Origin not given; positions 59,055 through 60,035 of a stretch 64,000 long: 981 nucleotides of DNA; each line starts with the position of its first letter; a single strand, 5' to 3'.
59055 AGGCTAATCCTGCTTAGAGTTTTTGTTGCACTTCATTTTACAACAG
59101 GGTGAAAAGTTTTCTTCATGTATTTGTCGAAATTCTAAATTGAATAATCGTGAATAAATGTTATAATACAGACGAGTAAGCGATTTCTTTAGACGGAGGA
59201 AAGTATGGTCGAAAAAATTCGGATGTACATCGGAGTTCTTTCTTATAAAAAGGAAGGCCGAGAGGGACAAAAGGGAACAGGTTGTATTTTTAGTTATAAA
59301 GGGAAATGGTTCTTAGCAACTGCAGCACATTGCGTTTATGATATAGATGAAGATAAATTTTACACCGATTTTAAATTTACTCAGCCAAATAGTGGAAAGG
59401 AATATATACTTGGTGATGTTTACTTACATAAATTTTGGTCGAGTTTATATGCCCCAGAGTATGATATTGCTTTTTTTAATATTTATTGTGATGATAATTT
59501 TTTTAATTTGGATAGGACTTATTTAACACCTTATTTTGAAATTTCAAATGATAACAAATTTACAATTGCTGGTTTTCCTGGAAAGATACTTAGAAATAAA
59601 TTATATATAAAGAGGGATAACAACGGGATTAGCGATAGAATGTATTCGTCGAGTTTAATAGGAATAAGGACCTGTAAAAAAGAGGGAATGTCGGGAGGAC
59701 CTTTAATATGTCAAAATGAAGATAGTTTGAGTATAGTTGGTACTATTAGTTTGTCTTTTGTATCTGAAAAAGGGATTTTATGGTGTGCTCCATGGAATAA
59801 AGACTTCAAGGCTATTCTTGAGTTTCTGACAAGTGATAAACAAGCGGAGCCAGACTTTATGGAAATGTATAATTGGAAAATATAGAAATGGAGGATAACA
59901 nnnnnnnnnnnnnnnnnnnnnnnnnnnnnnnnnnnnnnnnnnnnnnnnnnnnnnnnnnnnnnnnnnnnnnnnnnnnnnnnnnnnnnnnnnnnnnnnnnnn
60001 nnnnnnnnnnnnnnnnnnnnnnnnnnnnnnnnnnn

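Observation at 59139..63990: Class III (labionin-type) lanthipeptide gene cluster: S1 protease, LanKC, then two precursor peptides, with an IS30 inserted between synthetase and precursors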

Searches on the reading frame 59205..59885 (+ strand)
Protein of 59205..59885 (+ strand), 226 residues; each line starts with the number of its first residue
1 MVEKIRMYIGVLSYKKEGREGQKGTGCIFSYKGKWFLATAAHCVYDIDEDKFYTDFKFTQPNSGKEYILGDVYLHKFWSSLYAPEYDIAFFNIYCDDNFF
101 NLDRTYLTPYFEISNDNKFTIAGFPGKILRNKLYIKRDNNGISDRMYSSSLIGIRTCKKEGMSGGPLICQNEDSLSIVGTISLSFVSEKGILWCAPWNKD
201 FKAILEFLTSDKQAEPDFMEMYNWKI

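Call 3: search_protein_families(library=pfam, proteins=[window:59205-59885:+], max_evalue=0.1)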
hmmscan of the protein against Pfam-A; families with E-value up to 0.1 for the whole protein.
window:59205-59885:+ (226 aa): 2 families
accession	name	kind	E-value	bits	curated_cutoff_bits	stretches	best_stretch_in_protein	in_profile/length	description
PF00089.32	Trypsin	-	6.3e-06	26.6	20.6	1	23-185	26-199/220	Trypsin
PF13365.12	Trypsin_2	-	0.00069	20.8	27.6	1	24-170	1-137/144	Trypsin-like peptidase domain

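Call 4: search_protein_families(library=ncbifam, proteins=[window:59205-59885:+], max_evalue=0.1)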
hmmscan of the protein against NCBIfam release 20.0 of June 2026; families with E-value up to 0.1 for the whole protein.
window:59205-59885:+ (226 aa): 0 families

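Call 8: find_encoding_contigs(protein=window:59205-59885:+, flank=10000, max_places=10)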
Protein window:59205-59885:+ (226 aa): 23 contigs read that carry it; 10 places shown.
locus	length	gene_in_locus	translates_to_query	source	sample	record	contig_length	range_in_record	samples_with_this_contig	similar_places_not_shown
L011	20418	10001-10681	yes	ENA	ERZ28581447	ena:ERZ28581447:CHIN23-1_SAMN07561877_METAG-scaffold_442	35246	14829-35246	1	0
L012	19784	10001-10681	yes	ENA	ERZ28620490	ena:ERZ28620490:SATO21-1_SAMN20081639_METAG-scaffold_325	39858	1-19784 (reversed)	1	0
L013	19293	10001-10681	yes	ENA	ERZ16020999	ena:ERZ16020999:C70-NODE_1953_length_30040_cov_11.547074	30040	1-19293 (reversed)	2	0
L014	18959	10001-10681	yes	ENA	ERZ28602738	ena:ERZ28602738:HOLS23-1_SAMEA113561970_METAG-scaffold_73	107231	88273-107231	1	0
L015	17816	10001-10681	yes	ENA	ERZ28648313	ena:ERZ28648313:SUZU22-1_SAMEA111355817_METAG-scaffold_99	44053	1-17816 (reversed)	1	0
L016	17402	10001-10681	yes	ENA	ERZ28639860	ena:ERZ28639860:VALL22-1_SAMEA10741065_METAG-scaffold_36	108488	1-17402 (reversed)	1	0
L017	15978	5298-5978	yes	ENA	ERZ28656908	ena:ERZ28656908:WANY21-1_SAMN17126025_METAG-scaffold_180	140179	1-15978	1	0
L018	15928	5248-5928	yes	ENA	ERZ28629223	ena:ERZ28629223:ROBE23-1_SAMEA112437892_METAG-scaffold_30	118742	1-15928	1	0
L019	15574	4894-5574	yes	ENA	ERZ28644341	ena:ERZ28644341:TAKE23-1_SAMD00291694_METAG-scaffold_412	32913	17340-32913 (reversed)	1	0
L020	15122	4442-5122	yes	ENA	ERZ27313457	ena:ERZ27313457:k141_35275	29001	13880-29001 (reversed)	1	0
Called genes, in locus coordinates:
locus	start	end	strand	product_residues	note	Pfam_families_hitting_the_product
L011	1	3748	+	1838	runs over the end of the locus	PF28553:WH_1 (weak), PF28554:DUF8437, PF00176:SNF2-rel_dom, PF04851:ResIII, PF28555:Helicase_dom, PF00271:Helicase_C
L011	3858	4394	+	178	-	PF13936:HTH_38 (faint), PF01527:HTH_Tnp_1 (weak)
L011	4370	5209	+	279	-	PF13276:HTH_21, PF00665:rve, PF13683:rve_3, PF13333:rve_2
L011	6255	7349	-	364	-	PF07751:Abi_2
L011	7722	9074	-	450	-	PF01548:DEDD_Tnp_IS110, PF02371:Transposase_20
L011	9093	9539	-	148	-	PF00665:rve, PF13683:rve_3, PF13333:rve_2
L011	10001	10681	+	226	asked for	PF00089:Trypsin (faint)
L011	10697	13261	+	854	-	PF25816:RamC_N, PF00069:Pkinase, PF07714:PK_Tyr_Ser-Thr (weak), PF05147:LANC_like (faint)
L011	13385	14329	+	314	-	PF00665:rve (weak)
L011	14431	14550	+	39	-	-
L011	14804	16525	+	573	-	PF13748:ABC_membrane_3 (weak), PF00664:ABC_membrane, PF00005:ABC_tran, PF02463:SMC_N (weak)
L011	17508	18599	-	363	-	PF01548:DEDD_Tnp_IS110, PF02371:Transposase_20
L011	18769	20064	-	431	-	PF14690:Zn_ribbon_ISL3, PF13542:HTH_Tnp_ISL3, PF02796:HTH_7 (faint), PF13384:HTH_23 (weak), PF01610:DDE_Tnp_ISL3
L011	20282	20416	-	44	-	?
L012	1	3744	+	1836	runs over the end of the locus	PF28553:WH_1 (weak), PF28554:DUF8437, PF00176:SNF2-rel_dom, PF04851:ResIII, PF28555:Helicase_dom, PF00271:Helicase_C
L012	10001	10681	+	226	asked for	PF00089:Trypsin (faint)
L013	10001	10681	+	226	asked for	PF00089:Trypsin (faint)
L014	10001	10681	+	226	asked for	PF00089:Trypsin (faint)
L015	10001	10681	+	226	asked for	PF00089:Trypsin (faint)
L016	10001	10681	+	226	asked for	PF00089:Trypsin (faint)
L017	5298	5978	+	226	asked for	PF00089:Trypsin (faint)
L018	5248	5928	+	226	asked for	PF00089:Trypsin (faint)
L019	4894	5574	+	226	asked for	PF00089:Trypsin (faint)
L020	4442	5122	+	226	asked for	PF00089:Trypsin (faint)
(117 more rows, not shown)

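Call 35: find_homologous_proteins(query=window:59205-59885:+, max_evalue=0.001)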
Query window:59205-59885:+ (226 aa): 5 proteins with E <= 0.001 among 62 candidates.
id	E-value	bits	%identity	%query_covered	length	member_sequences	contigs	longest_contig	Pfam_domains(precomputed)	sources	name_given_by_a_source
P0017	5.6e-151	519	99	100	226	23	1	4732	PF00089.33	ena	-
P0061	1.2e-113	396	77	100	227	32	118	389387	PF00089.33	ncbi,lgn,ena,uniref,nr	ncbi:serine protease [Streptococcus vestibularis]|uniref:trypsin-like serine peptidase n=1 Tax=Strep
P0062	7.1e-98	345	64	100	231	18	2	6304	PF00089.33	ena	-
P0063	2.9e-78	281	99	55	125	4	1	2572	-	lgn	-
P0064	3.2e-61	225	48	100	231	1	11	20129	-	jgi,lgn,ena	-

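Call 36: find_encoding_contigs(protein=P0064, flank=8000, max_places=4)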
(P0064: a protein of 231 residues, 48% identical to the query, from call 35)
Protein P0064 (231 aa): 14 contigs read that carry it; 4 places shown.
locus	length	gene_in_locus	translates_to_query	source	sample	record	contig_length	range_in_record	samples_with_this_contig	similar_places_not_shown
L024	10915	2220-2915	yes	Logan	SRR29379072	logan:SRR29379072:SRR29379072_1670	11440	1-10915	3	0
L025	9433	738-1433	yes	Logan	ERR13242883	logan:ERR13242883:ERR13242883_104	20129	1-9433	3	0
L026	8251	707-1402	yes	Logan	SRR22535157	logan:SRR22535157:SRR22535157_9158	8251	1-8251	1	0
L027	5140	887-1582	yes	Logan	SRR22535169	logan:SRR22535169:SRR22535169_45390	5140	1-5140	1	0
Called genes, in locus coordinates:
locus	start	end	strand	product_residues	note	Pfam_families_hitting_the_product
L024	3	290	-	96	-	?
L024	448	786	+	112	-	PF00083:Sugar_tr (weak), PF07690:MFS_1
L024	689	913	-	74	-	-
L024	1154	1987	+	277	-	PF06114:Peptidase_M78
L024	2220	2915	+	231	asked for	-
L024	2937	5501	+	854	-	PF25816:RamC_N, PF00069:Pkinase, PF05147:LANC_like (faint)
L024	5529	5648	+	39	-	PF19402:RamS (weak)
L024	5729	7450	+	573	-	PF00664:ABC_membrane, PF00005:ABC_tran, PF02463:SMC_N (faint)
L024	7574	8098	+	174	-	-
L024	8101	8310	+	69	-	PF13443:HTH_26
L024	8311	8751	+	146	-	-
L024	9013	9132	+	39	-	-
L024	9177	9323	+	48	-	-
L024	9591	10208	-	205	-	PF01810:LysE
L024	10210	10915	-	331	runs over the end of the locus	-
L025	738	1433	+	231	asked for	-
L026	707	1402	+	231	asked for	-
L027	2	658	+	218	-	?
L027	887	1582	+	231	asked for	-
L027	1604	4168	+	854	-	PF25816:RamC_N, PF00069:Pkinase, PF05147:LANC_like (faint)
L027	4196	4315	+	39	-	PF19402:RamS (weak)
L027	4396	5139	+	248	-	?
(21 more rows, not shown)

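Call 45: predict_structure(alignment_id=A2)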
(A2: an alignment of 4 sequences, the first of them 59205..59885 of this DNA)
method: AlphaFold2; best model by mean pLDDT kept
length: 226 residues; sequences in the alignment: 4
mean_pLDDT: 71.3   pTM: 0.75
mean pLDDT of the five models: 71.3, 62.2, 54.6, 31.1, 30.9
residues with pLDDT >= 90: 6; 70-90: 125; 50-70: 77; < 50: 18
segments of 3 or more residues with pLDDT < 50: 128-134, 146-149, 185-187
pLDDT, mean of each block of 10 residues (from residue 1): 72 77 79 87 79 85 79 79 72 67 81 61 55 48 50 56 67 74 55 73 89 82 76
secondary structure, 60 per line:
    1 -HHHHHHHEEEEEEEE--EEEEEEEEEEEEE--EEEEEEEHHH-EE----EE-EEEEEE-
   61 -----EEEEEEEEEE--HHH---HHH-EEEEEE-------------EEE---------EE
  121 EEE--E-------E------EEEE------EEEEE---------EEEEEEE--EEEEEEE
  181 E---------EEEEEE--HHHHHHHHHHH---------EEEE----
elements in order: H2-8 E9-16 E19-31 E34-40 E54-59 E66-75 E88-93 E107-109 E119-123 E141-144 E151-155 E165-171 E174-181 E191-196 H199-209 E219-222

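Call 46: search_protein_representatives(alignment_id=A2)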
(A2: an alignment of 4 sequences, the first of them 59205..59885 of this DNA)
Query: 4 sequences, 227 profile positions. Proteins with E-value up to 0.001 (for the whole library): 59; up to 1e-10: 36; up to 1e-30: 3. The best 59 are listed.
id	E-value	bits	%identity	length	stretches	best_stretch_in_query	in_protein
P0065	4.0e-73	262.0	-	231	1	4-221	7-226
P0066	9.5e-46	172.5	-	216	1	5-209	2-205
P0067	9.0e-40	152.9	-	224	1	2-216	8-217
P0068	3.2e-25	105.3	-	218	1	7-211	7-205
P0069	6.8e-25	104.3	-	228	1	8-221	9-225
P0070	1.6e-24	103.1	-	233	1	10-203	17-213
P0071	4.4e-24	101.6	-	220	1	8-207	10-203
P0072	8.8e-24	100.6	-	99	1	130-222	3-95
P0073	1.8e-23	99.6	-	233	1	15-213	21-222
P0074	6.0e-22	94.6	-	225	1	20-215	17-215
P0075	6.2e-21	91.3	-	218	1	14-215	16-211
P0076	1.2e-20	90.3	-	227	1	1-210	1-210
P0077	1.3e-20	90.3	-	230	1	5-224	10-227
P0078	6.5e-20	87.9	-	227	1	8-210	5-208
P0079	8.7e-20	87.5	-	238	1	19-211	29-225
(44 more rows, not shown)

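Call 49: find_related_loci(query=A3, collection=metagenome_contigs, flank=6000)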
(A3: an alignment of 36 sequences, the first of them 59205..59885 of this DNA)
Query A3 (226 aa) in metagenome_contigs; peptide patterns used: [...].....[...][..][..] (x = any residue, [..] = any of these).
600 stretches matched a pattern (row limit reached: there are more); 33 encode a relative of the query (tblastn E <= 1e-3); 33 distinct loci.
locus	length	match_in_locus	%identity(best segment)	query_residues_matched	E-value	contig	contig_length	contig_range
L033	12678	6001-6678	99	1-226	1e-152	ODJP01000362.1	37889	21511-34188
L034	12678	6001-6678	77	1-225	3e-115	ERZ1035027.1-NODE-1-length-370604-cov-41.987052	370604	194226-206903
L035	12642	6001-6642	47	5-217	4e-61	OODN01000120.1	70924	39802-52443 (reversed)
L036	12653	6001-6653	43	1-220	5e-28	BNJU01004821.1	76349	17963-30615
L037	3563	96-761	29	1-220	2e-22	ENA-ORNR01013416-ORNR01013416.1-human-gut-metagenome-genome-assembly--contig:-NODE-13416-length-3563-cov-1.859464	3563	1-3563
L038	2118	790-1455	29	1-220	1e-22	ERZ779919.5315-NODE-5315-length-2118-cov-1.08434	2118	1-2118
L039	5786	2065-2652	28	5-204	2e-20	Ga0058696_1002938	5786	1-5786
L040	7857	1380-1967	28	5-204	2e-20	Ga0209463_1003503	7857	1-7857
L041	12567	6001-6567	30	22-206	5e-19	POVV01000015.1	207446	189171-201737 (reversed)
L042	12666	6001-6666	29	1-220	2e-22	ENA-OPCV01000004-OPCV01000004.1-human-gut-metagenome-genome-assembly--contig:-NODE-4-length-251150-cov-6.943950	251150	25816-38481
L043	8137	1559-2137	29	9-202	8e-15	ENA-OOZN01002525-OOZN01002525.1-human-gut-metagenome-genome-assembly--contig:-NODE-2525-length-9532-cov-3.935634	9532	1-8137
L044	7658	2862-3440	29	9-202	8e-15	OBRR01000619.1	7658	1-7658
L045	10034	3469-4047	29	9-202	8e-15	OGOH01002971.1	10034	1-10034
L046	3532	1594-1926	28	21-126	1e-6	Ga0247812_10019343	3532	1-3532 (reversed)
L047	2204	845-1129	29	2-94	5e-6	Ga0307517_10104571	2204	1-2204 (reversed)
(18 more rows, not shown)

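Call 53: fold_search(model_id=the predicted structure, library=pdb)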
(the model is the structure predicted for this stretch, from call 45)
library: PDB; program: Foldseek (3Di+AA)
matches with E <= 10: 557; with E <= 0.001: 124
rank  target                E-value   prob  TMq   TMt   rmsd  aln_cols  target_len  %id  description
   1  3wy8                  4.2e-07  1.00  0.66  0.68   4.1       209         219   19  Crystal Structure of Protease Anisep from Arthrobacter Nicotinovorans (released 2015-08-26)
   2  3cp7_A                6.1e-07  1.00  0.68  0.71   4.1       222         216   16  Crystal structure of a thermostable serine protease AL20 from extremophilic microoganism (released 2009-02-10)
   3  1elt                  9.3e-06  1.00  0.58  0.56   5.1       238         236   19  STRUCTURE OF NATIVE PANCREATIC ELASTASE FROM NORTH ATLANTIC SALMON AT 1.61 ANGSTROMS RESOLUTION (released 1996-01-01)
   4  3ig6_B                1.5e-05  1.00  0.55  0.51   6.3       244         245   17  Low molecular weigth human Urokinase type Plasminogen activator 2-[6-(3'-Aminomethyl-biphenyl-3-yloxy)-4-(3-dimethylam (released 2009-10-13)
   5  3h7o_A                1.8e-05  1.00  0.60  0.60   5.1       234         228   17  Crystal structure of scabies mite inactivated protease paralogue S-I1 (SMIPP-S-I1) (released 2009-05-12)
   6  2any                  1.9e-05  1.00  0.58  0.56   5.7       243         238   14  Expression, Crystallization and the Three-dimensional Structure of the Catalytic Domain of Human Plasma Kallikrein: Impl (released 2005-10-11)
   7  1p3c                  2.2e-05  1.00  0.63  0.66   4.2       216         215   15  Glutamyl endopeptidase from Bacillus intermedius (released 2004-04-27)
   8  1est                  2.4e-05  1.00  0.56  0.53   6.0       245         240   17  THE ATOMIC STRUCTURE OF CRYSTALLINE PORCINE PANCREATIC ELASTASE AT 2.5 ANGSTROMS RESOLUTION. COMPARISONS WITH THE STRUCT (released 1976-05-27)
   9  6aod_C                2.5e-05  1.00  0.55  0.53   6.4       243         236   18  FXIa antibody complex (released 2018-03-14)
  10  4x1n_U                2.6e-05  1.00  0.54  0.50   6.3       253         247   15  The crystal structure of mupain-1-16 in complex with murinised human uPA at pH7.4 (released 2015-03-25)
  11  1eai_A                2.8e-05  1.00  0.58  0.55   5.7       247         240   15  COMPLEX OF ASCARIS CHYMOTRPSIN/ELASTASE INHIBITOR WITH PORCINE ELASTASE (released 1999-04-05)
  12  1hax_B                2.8e-05  1.00  0.57  0.54   6.1       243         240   16  Snapshots of serine protease catalysis: (A) acyl-enzyme intermediate between porcine pancreatic elastase and human bet (released 2001-08-02)
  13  9n7y_B                2.9e-05  1.00  0.60  0.62   4.5       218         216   12  BioSAS-TEVp (C151A, core) bound to TEV protease cleavage peptide (released 2025-07-02)
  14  7vyz                  2.9e-05  1.00  0.53  0.43   5.6       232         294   16  Structure of the M. tuberculosis HtrA S367A mutant (released 2022-11-23)
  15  10mw                  2.9e-05  1.00  0.54  0.52   6.4       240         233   14  N-Alkyl &amp; N-Aryl Aminopyrazole Spirocarbamates: A Two-Pronged Lead Optimization Strategy to Identify Orally Bioavail (released 2026-03-11)
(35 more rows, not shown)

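Call 66: search_dna_similar(query=window:59205-59885:+, collection=plasmids, mode=protein, max_rows=15, max_evalue=0.000001)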
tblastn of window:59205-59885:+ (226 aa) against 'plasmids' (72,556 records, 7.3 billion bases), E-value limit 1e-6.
Records with a match: 12; places in all: 12; records where one place covers at least 80% of the query: 12.
Best place of each record, by identity: <60% 12.
By first word of the organism name: Bacillus 6; Staphylococcus 4; Priestia 2.
By predicted mobility (MOB-suite, as given by PLSDB): mobilizable 7; non-mobilizable 5.
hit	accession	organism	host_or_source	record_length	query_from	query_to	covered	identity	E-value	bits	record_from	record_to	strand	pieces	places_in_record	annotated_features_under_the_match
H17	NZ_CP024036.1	Priestia aryabhattai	single cell,enriched culture of compost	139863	1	213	94%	29.5%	2e-11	70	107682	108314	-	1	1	hypothetical protein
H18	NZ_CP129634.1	Priestia aryabhattai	bacterial culture,soil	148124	1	213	94%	29.5%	2e-11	70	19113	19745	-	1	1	hypothetical protein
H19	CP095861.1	Bacillus sp. H8-1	Lettuce,cell culture,soil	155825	1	213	94%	29.5%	2e-11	70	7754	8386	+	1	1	hypothetical protein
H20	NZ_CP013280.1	Bacillus thuringiensis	Vectobac,bacterial clone,Commercial ...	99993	3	214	94%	26.5%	2e-7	58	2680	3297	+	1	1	trypsin-like serine protease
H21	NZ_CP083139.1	Bacillus thuringiensis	whole organism,Biopesticide Solbac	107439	3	214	94%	26.5%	2e-7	58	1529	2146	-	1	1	trypsin-like serine protease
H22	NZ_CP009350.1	Bacillus thuringiensis HD1002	Sewage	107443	3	214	94%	26.5%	2e-7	58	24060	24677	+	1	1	trypsin-like serine protease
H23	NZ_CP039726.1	Bacillus thuringiensis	whole organism,soil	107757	3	214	94%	26.5%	2e-7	58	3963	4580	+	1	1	trypsin-like serine protease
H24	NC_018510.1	Bacillus thuringiensis HD-789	-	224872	3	214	94%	26.5%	2e-7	58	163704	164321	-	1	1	trypsin-like serine protease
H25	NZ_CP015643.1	Staphylococcus simulans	sheep,Cell culture,brain tissue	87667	16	213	88%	27.3%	3e-13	76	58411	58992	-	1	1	hypothetical protein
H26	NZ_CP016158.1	Staphylococcus simulans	Cell culture,Sheep placental tissue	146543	16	213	88%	27.3%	3e-13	76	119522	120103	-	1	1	hypothetical protein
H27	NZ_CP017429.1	Staphylococcus simulans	sheep,tissue sample,brain tissue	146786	16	213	88%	27.3%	3e-13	76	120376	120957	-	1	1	hypothetical protein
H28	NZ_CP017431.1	Staphylococcus simulans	sheep,tissue sample,placental tissue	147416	16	213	88%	27.3%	3e-13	76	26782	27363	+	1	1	hypothetical protein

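Call 67: get_annotated_region(hit=H17, flank=7000)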
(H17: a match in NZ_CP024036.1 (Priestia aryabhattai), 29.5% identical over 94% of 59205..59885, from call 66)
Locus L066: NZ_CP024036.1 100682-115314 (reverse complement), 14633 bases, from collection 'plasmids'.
description: Priestia aryabhattai strain K13 plasmid unnamed1
organism: Priestia aryabhattai (NCBI taxid 412384)
taxonomy: Bacteria; Bacillota; Bacilli; Bacillales; Bacillaceae; Priestia; Priestia aryabhattai
host: -; source: single cell,enriched culture of compost; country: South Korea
typing (MOB-suite, as given by PLSDB): mobilizable; replicon rep_cluster_385; relaxase MOBP
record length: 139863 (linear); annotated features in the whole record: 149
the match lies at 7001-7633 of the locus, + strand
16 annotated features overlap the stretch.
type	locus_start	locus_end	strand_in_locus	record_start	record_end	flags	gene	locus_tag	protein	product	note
CDS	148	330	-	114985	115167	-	-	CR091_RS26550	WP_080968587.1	hypothetical protein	-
CDS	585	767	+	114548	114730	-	-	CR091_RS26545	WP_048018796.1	aspartyl-phosphate phosphatase Spo0E family protein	-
CDS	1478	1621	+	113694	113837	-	-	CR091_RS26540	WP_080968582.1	anti-repressor SinI family protein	-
CDS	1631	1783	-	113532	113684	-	-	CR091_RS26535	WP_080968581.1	anti-repressor SinI family protein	-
CDS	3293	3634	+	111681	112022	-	-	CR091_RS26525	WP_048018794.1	hypothetical protein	-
CDS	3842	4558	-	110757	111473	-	-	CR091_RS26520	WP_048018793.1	LytTR family DNA-binding domain-containing protein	-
CDS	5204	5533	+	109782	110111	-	-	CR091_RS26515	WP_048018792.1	PadR family transcriptional regulator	-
CDS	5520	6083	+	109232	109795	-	-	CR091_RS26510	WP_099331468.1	DUF1700 domain-containing protein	-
CDS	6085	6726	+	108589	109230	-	-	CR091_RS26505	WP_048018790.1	NDxxF motif lipoprotein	-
CDS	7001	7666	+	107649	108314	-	-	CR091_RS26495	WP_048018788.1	hypothetical protein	-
CDS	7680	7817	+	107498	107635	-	-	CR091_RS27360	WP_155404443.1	class III lanthipeptide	-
CDS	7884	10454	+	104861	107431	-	lanKC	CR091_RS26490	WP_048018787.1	class III lanthionine synthetase LanKC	GO:0005975 - carbohydrate metabolic process [Evidence IEA]; GO:0006468 - protein phosphorylation [Evidence IEA]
CDS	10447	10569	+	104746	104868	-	-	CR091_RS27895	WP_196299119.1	class III lanthipeptide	-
CDS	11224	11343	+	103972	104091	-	-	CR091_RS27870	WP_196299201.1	class III lanthipeptide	-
CDS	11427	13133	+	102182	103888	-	-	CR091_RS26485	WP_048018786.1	ABC transporter ATP-binding protein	-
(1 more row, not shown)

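Call 68: get_annotated_region(hit=H20, flank=7000)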
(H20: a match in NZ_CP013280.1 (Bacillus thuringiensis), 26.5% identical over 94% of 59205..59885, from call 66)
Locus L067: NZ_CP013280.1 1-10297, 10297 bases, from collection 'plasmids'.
description: Bacillus thuringiensis serovar israelensis strain AM65-52 plasmid pAM65-52-5-100K, complete sequence
organism: Bacillus thuringiensis (NCBI taxid 1430)
taxonomy: Bacteria; Bacillota; Bacilli; Bacillales; Bacillaceae; Bacillus; Bacillus thuringiensis
host: -; source: Vectobac,bacterial clone,Commercial powder; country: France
typing (MOB-suite, as given by PLSDB): non-mobilizable; replicon rep_cluster_459,rep_cluster_920
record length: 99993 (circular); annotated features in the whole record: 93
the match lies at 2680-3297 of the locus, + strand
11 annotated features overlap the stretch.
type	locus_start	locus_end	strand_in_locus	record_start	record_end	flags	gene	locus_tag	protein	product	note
CDS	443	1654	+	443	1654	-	-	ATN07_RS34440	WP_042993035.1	replication initiation protein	GO:0006270 - DNA replication initiation [Evidence IEA]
CDS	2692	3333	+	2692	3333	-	-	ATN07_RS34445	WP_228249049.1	trypsin-like serine protease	-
CDS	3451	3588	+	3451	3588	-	-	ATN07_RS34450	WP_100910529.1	class III lanthipeptide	-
CDS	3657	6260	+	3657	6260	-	lanKC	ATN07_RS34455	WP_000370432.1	class III lanthionine synthetase LanKC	GO:0005975 - carbohydrate metabolic process [Evidence IEA]; GO:0006468 - protein phosphorylation [Evidence IEA]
CDS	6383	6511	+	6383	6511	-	-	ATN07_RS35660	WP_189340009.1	class III lanthipeptide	-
CDS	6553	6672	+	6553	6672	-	-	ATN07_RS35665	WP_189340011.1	class III lanthipeptide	-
CDS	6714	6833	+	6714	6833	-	-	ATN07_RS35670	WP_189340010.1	class III lanthipeptide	-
CDS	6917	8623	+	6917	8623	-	-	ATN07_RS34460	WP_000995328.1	ABC transporter ATP-binding protein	-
CDS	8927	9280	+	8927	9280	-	-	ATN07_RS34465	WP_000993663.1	PadR family transcriptional regulator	-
CDS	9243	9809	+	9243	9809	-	-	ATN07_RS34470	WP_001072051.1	DUF1700 domain-containing protein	-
CDS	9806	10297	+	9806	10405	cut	-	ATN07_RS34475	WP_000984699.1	NDxxF motif lipoprotein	-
